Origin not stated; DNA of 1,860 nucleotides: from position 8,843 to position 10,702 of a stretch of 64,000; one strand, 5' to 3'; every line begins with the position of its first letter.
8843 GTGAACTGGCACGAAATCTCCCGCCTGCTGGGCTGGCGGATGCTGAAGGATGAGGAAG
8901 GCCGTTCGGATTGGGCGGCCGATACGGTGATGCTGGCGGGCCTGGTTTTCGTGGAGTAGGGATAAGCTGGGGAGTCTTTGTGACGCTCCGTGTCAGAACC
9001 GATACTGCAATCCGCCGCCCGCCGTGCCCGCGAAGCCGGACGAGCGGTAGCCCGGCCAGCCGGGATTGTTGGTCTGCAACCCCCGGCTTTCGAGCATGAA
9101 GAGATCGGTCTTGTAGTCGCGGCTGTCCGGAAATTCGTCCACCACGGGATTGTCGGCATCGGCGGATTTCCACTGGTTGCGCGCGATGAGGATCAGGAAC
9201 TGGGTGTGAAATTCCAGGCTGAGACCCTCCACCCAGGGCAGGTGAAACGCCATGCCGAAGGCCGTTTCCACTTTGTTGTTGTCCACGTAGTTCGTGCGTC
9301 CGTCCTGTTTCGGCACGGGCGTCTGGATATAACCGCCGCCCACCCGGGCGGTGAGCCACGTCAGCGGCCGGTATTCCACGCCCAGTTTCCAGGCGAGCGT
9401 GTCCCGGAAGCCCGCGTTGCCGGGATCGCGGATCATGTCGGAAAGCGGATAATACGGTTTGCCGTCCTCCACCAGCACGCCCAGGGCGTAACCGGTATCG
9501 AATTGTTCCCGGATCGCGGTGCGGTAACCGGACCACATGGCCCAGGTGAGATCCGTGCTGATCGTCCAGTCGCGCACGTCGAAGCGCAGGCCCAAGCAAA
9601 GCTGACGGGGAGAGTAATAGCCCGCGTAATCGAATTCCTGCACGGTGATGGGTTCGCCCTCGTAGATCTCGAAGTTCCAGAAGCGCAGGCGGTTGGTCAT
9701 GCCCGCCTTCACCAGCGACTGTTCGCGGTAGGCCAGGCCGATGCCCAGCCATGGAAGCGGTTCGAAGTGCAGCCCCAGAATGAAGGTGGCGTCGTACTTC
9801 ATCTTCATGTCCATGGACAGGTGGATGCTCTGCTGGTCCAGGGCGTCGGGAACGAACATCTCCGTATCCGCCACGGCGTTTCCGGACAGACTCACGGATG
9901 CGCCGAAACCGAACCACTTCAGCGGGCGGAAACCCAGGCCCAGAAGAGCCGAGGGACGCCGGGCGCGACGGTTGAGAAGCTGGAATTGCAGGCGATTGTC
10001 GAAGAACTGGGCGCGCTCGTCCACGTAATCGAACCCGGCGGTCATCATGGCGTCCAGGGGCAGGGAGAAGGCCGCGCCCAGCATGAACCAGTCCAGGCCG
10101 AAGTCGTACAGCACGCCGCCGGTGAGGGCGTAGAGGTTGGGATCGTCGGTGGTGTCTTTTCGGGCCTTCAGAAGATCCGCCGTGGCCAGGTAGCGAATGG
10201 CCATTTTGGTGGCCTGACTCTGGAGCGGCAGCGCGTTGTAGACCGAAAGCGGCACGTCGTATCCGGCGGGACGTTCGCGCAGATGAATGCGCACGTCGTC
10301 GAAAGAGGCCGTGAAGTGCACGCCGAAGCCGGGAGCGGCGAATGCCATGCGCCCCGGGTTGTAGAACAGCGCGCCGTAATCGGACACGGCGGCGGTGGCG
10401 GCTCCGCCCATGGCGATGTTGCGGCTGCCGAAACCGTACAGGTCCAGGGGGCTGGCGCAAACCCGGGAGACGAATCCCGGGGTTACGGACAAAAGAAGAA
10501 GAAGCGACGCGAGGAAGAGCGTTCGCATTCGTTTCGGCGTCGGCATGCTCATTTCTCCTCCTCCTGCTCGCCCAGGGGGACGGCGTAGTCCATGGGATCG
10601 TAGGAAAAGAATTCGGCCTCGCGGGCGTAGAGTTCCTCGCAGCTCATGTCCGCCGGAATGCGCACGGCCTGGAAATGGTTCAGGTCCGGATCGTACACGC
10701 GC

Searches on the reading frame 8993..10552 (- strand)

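Call 15: search_protein_families(library=pfam, proteins=[window:8993-10552:-], max_evalue=0.00001)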
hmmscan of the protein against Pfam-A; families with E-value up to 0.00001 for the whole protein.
window:8993-10552:- (519 aa): 1 family
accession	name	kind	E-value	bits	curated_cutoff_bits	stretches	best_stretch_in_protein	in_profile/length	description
PF03349.22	Toluene_X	-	3.4e-07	29.5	29.7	0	241-417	189-348/421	Outer membrane protein transport protein (OMPP1/FadL/TodX)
